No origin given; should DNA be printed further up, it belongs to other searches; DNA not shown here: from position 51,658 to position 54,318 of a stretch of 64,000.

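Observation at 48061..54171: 2036-aa polyvalent phage protein combining a Zeta-toxin-type kinase and a RadC/JAB metallopeptidase domain in the ejection-protein position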

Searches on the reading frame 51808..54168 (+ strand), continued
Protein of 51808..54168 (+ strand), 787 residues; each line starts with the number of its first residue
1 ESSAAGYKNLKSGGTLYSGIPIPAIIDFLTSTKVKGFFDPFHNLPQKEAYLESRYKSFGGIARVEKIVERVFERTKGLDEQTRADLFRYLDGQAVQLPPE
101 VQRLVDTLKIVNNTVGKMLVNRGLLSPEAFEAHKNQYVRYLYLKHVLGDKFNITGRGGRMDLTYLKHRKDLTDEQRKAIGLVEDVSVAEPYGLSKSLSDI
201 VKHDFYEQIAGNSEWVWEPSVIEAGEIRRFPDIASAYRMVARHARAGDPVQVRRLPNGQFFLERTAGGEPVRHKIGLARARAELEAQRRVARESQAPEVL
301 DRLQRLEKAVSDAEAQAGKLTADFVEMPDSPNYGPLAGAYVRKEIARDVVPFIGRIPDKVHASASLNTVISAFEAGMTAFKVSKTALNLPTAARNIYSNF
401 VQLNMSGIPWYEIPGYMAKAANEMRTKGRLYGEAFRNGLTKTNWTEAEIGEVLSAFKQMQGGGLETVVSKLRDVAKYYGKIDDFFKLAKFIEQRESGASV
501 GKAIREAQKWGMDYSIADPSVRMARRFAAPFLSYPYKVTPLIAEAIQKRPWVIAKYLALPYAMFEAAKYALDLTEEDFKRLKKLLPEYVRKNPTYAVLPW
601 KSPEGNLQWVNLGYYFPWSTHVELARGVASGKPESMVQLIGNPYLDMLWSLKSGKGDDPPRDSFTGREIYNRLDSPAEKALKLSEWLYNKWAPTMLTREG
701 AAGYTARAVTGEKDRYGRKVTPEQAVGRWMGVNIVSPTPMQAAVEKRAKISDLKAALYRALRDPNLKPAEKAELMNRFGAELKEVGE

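Call 79: search_solved_structures(query=A5, max_evalue=10, show_alignments=2)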
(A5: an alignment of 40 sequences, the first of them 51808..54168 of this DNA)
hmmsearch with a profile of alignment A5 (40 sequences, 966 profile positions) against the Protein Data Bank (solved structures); distinct sequences matched with E-value up to 10: 6.
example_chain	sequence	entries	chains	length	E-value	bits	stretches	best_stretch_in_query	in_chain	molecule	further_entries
4zry_B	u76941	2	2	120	0.012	17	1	410-482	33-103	Keratin, type II cytoskeletal 1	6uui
4jdq_A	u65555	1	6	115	0.27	12.5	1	594-647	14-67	Slr1964 protein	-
4jdx_A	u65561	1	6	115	0.46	11.7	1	594-646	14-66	Slr1964 protein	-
6jfv_B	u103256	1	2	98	0.65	11.2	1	415-482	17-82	Keratin, type II cytoskeletal 5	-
3tnu_B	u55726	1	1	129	0.74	11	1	414-482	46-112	Keratin, type II cytoskeletal 5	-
9cg4_E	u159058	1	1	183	2.4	9.3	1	584-644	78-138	Fanconi-associated nuclease 1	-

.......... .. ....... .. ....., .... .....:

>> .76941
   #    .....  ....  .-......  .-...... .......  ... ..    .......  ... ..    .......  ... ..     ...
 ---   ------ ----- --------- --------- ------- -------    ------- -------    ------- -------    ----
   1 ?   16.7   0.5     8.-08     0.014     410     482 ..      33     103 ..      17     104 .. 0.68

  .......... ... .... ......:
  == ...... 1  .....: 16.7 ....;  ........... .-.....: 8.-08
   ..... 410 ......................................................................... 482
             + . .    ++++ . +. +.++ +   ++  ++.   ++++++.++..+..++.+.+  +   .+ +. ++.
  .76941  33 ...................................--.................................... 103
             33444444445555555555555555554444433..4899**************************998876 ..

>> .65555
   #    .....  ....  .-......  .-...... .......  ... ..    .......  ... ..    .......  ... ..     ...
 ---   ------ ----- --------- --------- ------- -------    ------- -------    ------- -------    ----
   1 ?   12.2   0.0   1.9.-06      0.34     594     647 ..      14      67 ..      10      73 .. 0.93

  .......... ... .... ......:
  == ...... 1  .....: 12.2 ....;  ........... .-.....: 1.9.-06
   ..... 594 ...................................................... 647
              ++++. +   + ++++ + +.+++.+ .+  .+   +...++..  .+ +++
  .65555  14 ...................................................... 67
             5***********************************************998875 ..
